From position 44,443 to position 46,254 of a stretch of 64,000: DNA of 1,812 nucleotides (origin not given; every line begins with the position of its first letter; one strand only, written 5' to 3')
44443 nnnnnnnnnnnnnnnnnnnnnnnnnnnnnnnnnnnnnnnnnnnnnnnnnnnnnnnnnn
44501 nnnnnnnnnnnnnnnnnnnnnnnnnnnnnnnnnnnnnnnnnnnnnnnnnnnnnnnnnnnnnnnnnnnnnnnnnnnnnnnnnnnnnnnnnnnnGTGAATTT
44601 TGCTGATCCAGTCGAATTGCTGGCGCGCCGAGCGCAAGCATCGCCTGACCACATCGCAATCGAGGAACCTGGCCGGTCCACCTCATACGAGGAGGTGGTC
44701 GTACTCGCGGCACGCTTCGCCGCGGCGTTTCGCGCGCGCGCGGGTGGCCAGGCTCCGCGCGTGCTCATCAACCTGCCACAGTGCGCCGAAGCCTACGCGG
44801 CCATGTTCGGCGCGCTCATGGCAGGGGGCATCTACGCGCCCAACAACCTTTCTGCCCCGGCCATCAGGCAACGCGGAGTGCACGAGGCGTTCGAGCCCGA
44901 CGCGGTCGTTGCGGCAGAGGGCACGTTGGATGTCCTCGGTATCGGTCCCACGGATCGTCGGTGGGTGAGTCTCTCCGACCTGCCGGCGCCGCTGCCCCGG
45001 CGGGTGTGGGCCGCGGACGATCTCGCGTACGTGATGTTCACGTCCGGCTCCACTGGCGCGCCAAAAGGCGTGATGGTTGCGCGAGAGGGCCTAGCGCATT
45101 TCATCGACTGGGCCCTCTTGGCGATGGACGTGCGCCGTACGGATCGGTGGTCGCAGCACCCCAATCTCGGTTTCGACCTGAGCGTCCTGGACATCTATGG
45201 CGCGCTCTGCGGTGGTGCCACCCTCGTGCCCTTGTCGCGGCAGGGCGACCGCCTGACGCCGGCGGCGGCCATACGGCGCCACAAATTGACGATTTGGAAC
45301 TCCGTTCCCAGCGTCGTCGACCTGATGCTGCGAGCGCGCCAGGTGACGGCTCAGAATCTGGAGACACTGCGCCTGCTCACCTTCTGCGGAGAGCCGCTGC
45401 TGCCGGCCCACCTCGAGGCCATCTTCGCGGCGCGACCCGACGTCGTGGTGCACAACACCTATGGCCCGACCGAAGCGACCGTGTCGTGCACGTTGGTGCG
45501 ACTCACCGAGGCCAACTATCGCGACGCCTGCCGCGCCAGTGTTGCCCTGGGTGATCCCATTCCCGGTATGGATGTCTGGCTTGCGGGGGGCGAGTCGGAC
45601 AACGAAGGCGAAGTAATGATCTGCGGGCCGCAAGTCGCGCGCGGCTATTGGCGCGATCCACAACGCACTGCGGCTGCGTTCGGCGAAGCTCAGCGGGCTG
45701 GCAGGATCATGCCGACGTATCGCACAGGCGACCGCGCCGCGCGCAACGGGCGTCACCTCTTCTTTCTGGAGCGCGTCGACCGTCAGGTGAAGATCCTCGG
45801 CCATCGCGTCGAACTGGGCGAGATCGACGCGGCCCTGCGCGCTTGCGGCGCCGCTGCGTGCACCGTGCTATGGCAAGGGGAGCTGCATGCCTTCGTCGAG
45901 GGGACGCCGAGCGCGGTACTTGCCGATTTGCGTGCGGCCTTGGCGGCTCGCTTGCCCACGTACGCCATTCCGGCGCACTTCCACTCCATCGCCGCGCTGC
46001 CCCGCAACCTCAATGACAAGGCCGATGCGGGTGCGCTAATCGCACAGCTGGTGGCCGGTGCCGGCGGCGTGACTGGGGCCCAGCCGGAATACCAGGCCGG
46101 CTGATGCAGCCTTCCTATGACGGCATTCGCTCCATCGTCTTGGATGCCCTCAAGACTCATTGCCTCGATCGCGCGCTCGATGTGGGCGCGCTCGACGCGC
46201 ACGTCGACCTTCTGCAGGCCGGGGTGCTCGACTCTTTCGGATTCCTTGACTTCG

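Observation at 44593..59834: Split Dlt-like acyl/aminoacylation system (DltA/DltC-like and MBOAT/DltD-like) in an alphaproteobacterial capsule locus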

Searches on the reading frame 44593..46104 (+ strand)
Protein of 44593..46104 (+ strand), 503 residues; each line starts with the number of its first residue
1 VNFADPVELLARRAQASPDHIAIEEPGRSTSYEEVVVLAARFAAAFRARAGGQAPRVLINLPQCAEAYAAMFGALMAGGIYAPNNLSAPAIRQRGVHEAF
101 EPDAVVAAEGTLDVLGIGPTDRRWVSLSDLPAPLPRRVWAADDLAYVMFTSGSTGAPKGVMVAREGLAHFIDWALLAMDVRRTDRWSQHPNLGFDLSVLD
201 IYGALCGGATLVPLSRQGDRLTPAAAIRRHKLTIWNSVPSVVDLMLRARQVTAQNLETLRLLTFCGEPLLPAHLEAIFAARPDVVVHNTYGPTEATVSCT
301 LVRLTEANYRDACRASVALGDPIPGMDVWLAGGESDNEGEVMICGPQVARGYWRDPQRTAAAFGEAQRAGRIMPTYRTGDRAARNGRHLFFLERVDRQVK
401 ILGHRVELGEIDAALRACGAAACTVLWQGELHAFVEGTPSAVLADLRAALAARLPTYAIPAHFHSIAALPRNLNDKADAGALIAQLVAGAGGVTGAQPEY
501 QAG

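Call 5: search_protein_families(library=pfam, proteins=[window:44593-46104:+], max_evalue=0.01)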
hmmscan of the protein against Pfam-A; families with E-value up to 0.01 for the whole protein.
window:44593-46104:+ (503 aa): 1 family
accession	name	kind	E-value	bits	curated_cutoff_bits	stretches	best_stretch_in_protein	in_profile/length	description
PF00501.34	AMP-binding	-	1.6e-62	212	29.9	1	11-353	2-384/384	AMP-binding enzyme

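Call 7: search_protein_families(library=ncbifam, proteins=[window:44593-46104:+], max_evalue=0.001)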
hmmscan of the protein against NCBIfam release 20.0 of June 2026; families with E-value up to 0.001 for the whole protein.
window:44593-46104:+ (503 aa): 92 families (the best 25 are shown)
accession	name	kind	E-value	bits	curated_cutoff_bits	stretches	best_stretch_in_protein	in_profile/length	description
TIGR01733.1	AA-adenyl-dom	subfamily_domain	3.2e-88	296.3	317.4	1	31-419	1-402/409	amino acid adenylation domain-containing protein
NF003417.0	PRK04813.1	subfamily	3.1e-70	237.1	476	1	7-485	6-502/505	D-alanine--poly(phosphoribitol) ligase subunit DltA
TIGR01734.1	D-ala-DACP-lig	equivalog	2.5e-68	230.9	559.85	1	8-485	4-501/504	D-alanine--poly(phosphoribitol) ligase subunit DltA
NF038078.1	NRPS_MxcG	equivalog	5.9e-67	225.9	2300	1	7-486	459-960/1442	myxochelin non-ribosomal peptide synthetase MxcG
NF004282.0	PRK05691.1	subfamily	1.1e-53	180.9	4090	1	7-482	1134-1622/4334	non-ribosomal peptide synthase/polyketide synthase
NF041803.1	NRPS_SolG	exception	1e-50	172.3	2200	1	12-482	569-1070/1163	solanimycin non-ribosomal peptide synthetase SolG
NF047350.1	aureusi_NRPS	equivalog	1.5e-44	151.4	2500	1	9-482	418-891/2373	aureusimine non-ribosomal peptide synthetase AusA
TIGR03098.1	ligase_PEP_1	hypoth_equivalog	4.8e-44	150.7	592.35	2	123-482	144-514/517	acyl-CoA ligase (AMP-forming), exosortase A system-associated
NF007605.2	PRK10252.1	equivalog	9.9e-35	119.4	2400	1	8-482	458-957/1292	enterobactin non-ribosomal peptide synthetase EntF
NF004837.0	PRK06187.1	subfamily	4.9e-33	114.2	476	1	140-483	168-519/531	long-chain-fatty-acid--CoA ligase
NF006181.0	PRK08314.1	subfamily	3.2e-28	98.3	705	1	137-415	199-472/563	long-chain-fatty-acid--CoA ligase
NF005801.1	PRK07656.1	equivalog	1.1e-26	93.6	657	1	140-363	162-377/500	FadD3 family acyl-CoA ligase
NF006386.0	PRK08633.1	equivalog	1.5e-24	85.9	1221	1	140-418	780-1064/1147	acyl-[ACP]--phospholipid O-acyltransferase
NF004822.0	PRK06178.1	equivalog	1.7e-24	86.3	782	2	128-418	199-491/571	acyl-CoA synthetase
TIGR02188.1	Ac_CoA_lig_AcsA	equivalog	1.2e-23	83.3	724.95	1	137-418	234-524/629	acetate--CoA ligase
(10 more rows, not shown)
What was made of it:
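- Checked: 44593-46104 (+) encodes a 503-aa stand-alone adenylation enzyme: PF00501 1.6e-62, TIGR01733 3e-88 (calls 5, 7).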

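Call 10: search_solved_structures(query=window:44593-46104:+, show_alignments=3, max_evalue=1e-20)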
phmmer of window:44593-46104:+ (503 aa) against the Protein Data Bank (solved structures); distinct sequences matched with E-value up to 1e-20: 73 (the best 60 are shown).
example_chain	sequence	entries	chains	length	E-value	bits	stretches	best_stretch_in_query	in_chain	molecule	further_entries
6mfy_A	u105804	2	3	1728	1.5e-78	267.9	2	10-482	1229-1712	Linear gramicidin synthase subunit A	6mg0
6mfz_A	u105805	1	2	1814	1.7e-78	267.7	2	10-482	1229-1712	Linear gramicidin synthase subunit A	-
9be3_A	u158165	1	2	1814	1.7e-78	267.7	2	10-482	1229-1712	Linear gramicidin synthase subunit A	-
9be4_A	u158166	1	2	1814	1.7e-78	267.7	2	10-482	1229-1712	Linear gramicidin synthase subunit A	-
9meh_A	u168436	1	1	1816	1.7e-78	267.7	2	10-482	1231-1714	Linear gramicidin synthase subunit A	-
8xjz_C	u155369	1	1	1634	3.5e-65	223.8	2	28-478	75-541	Peptide synthetase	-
6o6e_B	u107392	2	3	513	3.3e-52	181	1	18-486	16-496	L-proline--[L-prolyl-carrier protein] ligase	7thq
7r27_A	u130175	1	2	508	1.3e-50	175.7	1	14-416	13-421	D-alanine--D-alanyl carrier protein ligase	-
6akd_A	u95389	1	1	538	4.4e-50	174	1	12-492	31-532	AMP-dependent synthetase and ligase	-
5n9w_A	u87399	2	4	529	1.2e-49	172.5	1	6-482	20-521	Adenylation domain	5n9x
7thn_B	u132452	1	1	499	1.5e-49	172.2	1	7-482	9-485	L-proline--[L-prolyl-carrier protein] ligase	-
6ea3_B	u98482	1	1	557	5.9e-48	167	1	12-481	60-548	adenylation domain of Fuscachelin synthetase component H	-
3e7w_A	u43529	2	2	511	1.6e-46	162.2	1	12-464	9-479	D-alanine--poly(phosphoribitol) ligase subunit 1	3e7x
4oxi_A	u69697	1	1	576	1.1e-45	159.4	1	143-487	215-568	Enterobactin synthetase component F-related protein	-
7vhv_D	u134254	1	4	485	9.4e-45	156.4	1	6-486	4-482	D-alanine--D-alanyl carrier protein ligase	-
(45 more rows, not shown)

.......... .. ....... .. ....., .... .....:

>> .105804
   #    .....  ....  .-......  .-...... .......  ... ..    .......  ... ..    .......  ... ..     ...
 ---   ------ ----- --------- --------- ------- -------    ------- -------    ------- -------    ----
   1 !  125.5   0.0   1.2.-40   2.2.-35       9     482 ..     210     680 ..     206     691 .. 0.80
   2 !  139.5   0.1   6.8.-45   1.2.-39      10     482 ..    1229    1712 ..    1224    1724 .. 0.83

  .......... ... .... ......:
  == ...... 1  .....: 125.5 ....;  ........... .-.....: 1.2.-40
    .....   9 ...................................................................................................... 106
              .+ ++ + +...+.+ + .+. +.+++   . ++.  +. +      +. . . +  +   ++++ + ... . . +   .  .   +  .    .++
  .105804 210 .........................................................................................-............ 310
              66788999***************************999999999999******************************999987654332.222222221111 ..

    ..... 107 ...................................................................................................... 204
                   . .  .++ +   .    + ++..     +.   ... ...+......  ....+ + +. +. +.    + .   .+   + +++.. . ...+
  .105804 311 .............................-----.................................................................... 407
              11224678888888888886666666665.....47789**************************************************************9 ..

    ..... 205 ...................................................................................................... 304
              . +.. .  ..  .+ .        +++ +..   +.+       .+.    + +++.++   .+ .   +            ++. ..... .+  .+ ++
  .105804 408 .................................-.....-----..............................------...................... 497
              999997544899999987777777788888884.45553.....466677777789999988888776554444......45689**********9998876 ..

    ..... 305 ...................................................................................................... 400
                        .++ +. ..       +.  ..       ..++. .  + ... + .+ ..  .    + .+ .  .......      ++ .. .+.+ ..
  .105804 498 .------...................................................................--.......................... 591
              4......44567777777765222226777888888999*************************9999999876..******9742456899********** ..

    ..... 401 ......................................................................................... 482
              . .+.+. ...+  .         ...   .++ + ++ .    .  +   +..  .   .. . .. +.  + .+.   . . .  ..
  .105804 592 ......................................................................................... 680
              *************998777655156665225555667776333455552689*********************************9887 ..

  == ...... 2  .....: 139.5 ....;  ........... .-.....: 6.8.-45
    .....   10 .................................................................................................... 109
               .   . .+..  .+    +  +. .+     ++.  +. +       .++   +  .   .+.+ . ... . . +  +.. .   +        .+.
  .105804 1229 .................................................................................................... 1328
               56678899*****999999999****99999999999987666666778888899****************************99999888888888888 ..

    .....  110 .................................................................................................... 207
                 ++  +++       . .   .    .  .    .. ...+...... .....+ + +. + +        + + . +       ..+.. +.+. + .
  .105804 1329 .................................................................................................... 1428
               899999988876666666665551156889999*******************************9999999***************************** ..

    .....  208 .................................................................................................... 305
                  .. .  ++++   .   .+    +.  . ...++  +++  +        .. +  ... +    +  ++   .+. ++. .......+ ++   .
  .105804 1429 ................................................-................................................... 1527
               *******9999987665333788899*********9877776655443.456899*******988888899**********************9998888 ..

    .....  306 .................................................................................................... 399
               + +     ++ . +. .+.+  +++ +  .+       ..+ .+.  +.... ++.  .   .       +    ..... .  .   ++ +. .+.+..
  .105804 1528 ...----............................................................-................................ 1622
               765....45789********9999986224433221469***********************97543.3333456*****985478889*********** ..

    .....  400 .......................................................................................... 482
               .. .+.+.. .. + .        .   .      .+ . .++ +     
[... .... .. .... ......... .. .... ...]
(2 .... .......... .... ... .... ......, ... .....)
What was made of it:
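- The best overall PDB scores include NRPS modules (call 10).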

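Call 11: find_homologous_proteins(query=window:44593-46104:+, max_evalue=1e-20)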
Query window:44593-46104:+ (503 aa): 6244 proteins with E <= 1e-20 among 8000 candidates; the best 120 are listed.
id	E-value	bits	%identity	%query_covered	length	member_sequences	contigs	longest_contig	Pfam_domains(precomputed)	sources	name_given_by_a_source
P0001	0.0e+0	1126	100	100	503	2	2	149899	PF00501.35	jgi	-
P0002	2.8e-266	902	81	100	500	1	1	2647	PF00501.35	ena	-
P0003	3.4e-263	892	80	100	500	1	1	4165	PF00501.35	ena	-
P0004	1.2e-192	659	63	97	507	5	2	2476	PF00501.35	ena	-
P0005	1.4e-186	639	62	97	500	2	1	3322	PF00501.35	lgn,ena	-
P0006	1.6e-176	606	59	95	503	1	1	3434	PF00501.35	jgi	jgi:D-alanine--poly(phosphoribitol) ligase subunit 1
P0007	2.2e-176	605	57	96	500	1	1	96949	PF00501.35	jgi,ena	jgi:D-alanine--poly(phosphoribitol) ligase subunit 1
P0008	2.7e-174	599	58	96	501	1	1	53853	PF00501.35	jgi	jgi:D-alanine--poly(phosphoribitol) ligase subunit 1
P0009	6.3e-172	591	58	95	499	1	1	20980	PF00501.35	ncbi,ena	-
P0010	1.2e-170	587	59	94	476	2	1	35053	PF00501.35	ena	-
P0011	7.2e-170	584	60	97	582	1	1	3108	PF00501.35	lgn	-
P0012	4.1e-166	572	54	96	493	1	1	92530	PF00501.35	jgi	jgi:D-alanine--poly(phosphoribitol) ligase subunit 1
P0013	1.2e-165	570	59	96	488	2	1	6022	PF00501.35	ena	-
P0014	1.7e-164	566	60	96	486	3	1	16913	PF00501.35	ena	-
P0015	9.8e-162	557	56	96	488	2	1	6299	PF00501.35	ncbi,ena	-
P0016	4.4e-161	555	61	83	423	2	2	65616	PF00501.35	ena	-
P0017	8.1e-159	548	55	97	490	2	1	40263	PF00501.35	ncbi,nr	ncbi:MAG: AMP-binding protein [Magnetospirillum sp.]|nr:AMP-binding protein [Magnetospirillum sp.]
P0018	1.0e-157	544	55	97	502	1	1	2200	PF00501.35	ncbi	-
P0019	1.3e-157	544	55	98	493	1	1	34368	PF00501.35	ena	-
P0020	3.8e-157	542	55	95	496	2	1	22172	PF00501.35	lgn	-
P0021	4.8e-157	542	56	95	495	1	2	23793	PF00501.35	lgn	-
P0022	8.3e-157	541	58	87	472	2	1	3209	PF00501.35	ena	-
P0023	1.2e-156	540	58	88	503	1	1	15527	PF00501.35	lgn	-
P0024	8.9e-156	538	55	96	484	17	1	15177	PF00501.35,PF13193.13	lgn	-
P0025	1.2e-155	537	55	95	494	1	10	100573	PF00501.35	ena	-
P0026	2.4e-155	536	56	97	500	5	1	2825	PF00501.35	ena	-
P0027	1.1e-154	534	55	94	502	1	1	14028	PF00501.35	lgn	-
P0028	1.5e-154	533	54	96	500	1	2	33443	PF00501.35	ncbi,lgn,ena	-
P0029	3.0e-153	529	54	94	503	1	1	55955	PF00501.35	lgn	-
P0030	4.3e-153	529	55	95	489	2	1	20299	PF00501.35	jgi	jgi:D-alanine--poly(phosphoribitol) ligase subunit 1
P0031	4.4e-153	529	56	94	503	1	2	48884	PF00501.35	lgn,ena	-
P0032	6.2e-153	528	54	97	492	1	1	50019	PF00501.35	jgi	jgi:D-alanine--poly(phosphoribitol) ligase subunit 1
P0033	1.8e-152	527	55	96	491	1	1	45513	PF00501.35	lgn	-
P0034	1.9e-152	527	58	94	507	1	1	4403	PF00501.35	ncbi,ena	-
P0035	6.8e-152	525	54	95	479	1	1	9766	PF00501.35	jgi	jgi:D-alanine--poly(phosphoribitol) ligase subunit 1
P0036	8.2e-152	524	53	96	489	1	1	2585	PF00501.35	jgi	jgi:D-alanine--poly(phosphoribitol) ligase subunit 1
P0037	9.7e-152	524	53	96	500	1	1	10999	PF00501.35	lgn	-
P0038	9.7e-152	524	54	97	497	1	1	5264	PF00501.35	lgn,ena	-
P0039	1.2e-151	524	56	95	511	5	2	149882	PF00501.35,PF13193.13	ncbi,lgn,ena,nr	ncbi:MAG: amino acid adenylation domain-containing protein [Kiloniellales bacterium]|nr:amino acid a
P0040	1.3e-151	524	52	96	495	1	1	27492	PF00501.35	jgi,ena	jgi:D-alanine--poly(phosphoribitol) ligase subunit 1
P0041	2.6e-151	523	54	92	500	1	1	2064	PF00501.35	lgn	-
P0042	3.0e-151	523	55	93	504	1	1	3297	PF00501.35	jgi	jgi:D-alanine--poly(phosphoribitol) ligase subunit 1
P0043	3.6e-151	522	54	94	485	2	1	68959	PF00501.35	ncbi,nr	ncbi:MAG: AMP-binding protein [Alphaproteobacteria bacterium]|nr:AMP-binding protein [Alphaproteobac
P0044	5.3e-151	522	52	97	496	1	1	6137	PF00501.35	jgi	jgi:D-alanine--poly(phosphoribitol) ligase subunit 1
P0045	9.5e-151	521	54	97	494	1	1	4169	PF00501.35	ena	-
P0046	2.4e-150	520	52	99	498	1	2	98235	PF00501.35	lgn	-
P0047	4.4e-150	519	55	96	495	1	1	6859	PF00501.35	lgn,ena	-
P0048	5.2e-150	518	52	95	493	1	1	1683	PF00501.35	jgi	-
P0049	9.8e-150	518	51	97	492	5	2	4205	PF00501.35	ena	-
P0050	2.4e-149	516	54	96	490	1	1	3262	PF00501.35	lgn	-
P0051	5.2e-149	515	52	96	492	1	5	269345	PF00501.35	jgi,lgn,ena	-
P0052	3.6e-148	512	52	96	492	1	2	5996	PF00501.35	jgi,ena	jgi:D-alanine--poly(phosphoribitol) ligase subunit 1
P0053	6.2e-148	512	54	94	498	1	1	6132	PF00501.35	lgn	-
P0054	8.4e-148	511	54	96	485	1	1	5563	PF00501.35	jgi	jgi:D-alanine--poly(phosphoribitol) ligase subunit 1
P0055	1.2e-147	511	52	95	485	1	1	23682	PF00501.35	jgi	-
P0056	1.3e-147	511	52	96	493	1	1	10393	PF00501.35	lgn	-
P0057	1.7e-147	510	54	94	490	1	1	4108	PF00501.35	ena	-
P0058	2.7e-147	510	56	93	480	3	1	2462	PF00501.35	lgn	-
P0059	2.9e-147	509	52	98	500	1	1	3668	PF00501.35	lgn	-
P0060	2.9e-147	509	51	94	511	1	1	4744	PF00501.35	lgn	-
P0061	3.6e-147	509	51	94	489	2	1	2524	PF00501.35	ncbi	-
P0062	5.1e-147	509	54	94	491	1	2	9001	PF00501.35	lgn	-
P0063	1.2e-146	507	51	96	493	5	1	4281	PF00501.35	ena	-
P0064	1.2e-146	507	51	96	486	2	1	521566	PF00501.35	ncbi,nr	ncbi:MAG: AMP-binding protein [Alphaproteobacteria bacterium]|nr:AMP-binding protein [Alphaproteobac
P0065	1.2e-146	507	51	97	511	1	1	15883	PF00501.35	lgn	-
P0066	2.1e-146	507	52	95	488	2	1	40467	PF00501.35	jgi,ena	-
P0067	3.1e-146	506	51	96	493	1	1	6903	PF00501.35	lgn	-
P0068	3.1e-146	506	50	95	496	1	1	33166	PF00501.35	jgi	-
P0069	3.8e-146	506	52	95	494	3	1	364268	PF00501.35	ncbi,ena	-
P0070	4.0e-146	506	50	97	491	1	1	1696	PF00501.35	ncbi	-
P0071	4.0e-146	506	51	97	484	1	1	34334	PF00501.35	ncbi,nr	ncbi:MAG: AMP-binding protein [Magnetococcales bacterium]|nr:AMP-binding protein [Magnetococcales ba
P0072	4.1e-146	506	53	96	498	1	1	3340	PF00501.35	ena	-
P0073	4.6e-146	505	50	98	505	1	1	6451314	PF00501.35,PF13193.13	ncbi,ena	-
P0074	4.7e-146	505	52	97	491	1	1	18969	PF00501.35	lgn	-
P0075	1.1e-145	504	51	95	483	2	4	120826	PF00501.35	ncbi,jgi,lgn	jgi:D-alanine--poly(phosphoribitol) ligase subunit 1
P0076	1.3e-145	504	52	97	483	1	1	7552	PF00501.35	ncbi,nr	ncbi:MAG: AMP-binding protein [Magnetococcales bacterium]|nr:AMP-binding protein [Magnetococcales ba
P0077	1.4e-145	504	51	97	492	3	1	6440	PF00501.35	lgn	-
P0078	1.5e-145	504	52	94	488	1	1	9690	PF00501.35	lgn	-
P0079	2.8e-145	503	50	95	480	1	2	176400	PF00501.35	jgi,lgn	-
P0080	2.8e-145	503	53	97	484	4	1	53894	PF00501.35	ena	-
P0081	4.0e-145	502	50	95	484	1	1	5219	PF00501.35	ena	-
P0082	6.9e-145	502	51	94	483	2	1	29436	PF00501.35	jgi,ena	-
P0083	8.6e-145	501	52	95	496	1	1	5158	PF00501.35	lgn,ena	-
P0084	1.1e-144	501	52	94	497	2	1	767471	PF00501.35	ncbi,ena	-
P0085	1.9e-144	500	51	95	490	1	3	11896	PF00501.35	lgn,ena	-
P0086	2.0e-144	500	52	96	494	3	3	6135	PF00501.35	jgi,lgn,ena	jgi:D-alanine--poly(phosphoribitol) ligase subunit 1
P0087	2.2e-144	500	52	97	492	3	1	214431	PF00501.35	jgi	jgi:D-alanine--poly(phosphoribitol) ligase subunit 1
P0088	2.8e-144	500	52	95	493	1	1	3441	PF00501.35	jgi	jgi:D-alanine--poly(phosphoribitol) ligase subunit 1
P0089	6.0e-144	499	51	95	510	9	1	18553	PF00501.35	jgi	jgi:D-alanine--poly(phosphoribitol) ligase subunit 1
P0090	6.7e-144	498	51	97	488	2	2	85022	PF00501.35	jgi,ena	-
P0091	9.7e-144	498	49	94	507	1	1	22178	PF00501.35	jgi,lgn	jgi:D-alanine--poly(phosphoribitol) ligase subunit 1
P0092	1.8e-143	497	51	97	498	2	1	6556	PF00501.35,PF13193.13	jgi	jgi:D-alanine--poly(phosphoribitol) ligase subunit 1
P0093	2.7e-143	496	52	96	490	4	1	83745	PF00501.35,PF13193.13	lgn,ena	-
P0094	3.7e-143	496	49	95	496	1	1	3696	PF00501.35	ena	-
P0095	4.2e-143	496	55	87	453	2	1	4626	PF00501.35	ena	-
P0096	5.8e-143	495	54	96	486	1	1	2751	PF00501.35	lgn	-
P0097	6.9e-143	495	52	95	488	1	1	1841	PF00501.35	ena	-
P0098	8.8e-143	495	53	95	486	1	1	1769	PF00501.35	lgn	-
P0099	1.1e-142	494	51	95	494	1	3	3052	PF00501.35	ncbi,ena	-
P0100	1.3e-142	494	50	96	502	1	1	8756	PF00501.35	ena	-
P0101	1.4e-142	494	53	94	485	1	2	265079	PF00501.35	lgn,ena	-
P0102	1.7e-142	494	49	97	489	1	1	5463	PF00501.35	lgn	-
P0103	2.0e-142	493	51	96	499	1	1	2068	PF00501.35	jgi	jgi:D-alanine--poly(phosphoribitol) ligase subunit 1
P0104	2.2e-142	493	50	98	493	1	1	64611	PF00501.35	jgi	jgi:D-alanine--poly(phosphoribitol) ligase subunit 1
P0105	2.4e-142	493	50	95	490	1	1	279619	PF00501.35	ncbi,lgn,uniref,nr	ncbi:AMP-binding protein [Desulfoluna butyratoxydans]|uniref:Amp-dependent synthetase/ligase n=1 Tax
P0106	2.7e-142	493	49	96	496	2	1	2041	PF00501.35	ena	-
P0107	4.1e-142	492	53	94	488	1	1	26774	PF00501.35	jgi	jgi:D-alanine--poly(phosphoribitol) ligase subunit 1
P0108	4.2e-142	492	48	95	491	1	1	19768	PF00501.35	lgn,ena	-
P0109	4.4e-142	492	49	96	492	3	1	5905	PF00501.35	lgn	-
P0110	5.3e-142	492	52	95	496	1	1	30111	PF00501.35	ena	-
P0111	6.4e-142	492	52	95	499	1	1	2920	PF00501.35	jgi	jgi:D-alanine--poly(phosphoribitol) ligase subunit 1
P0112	1.6e-141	491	53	93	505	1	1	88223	PF00501.35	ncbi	ncbi:MAG: AMP-binding protein [Pseudomonadota bacterium]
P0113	2.5e-141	490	53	93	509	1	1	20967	PF00501.35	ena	-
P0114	3.1e-141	490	51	96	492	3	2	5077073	PF00501.35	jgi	jgi:D-alanine--poly(phosphoribitol) ligase subunit 1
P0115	4.0e-141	489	50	95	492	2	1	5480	PF00501.35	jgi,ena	-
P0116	5.7e-141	489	49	96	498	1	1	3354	PF00501.35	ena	-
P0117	6.0e-141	489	51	95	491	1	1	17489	PF00501.35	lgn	-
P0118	7.5e-141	488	48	96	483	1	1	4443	PF00501.35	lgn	-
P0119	1.0e-140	488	51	94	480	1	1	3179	PF00501.35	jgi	jgi:D-alanine--poly(phosphoribitol) ligase subunit 1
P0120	1.1e-140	488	51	95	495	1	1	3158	PF00501.35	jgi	jgi:D-alanine--poly(phosphoribitol) ligase subunit 1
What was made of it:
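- The family is large and shows 48-81% identity among the 120 best hits (call 11).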

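Call 13: find_encoding_contigs(protein=P0001, flank=10000, max_places=2)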
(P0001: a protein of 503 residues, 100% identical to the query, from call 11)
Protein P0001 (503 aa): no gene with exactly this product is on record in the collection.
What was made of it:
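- Tried and rejected: Look-up of the window's own protein (call 13): not on record, so the source organism is not identified.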
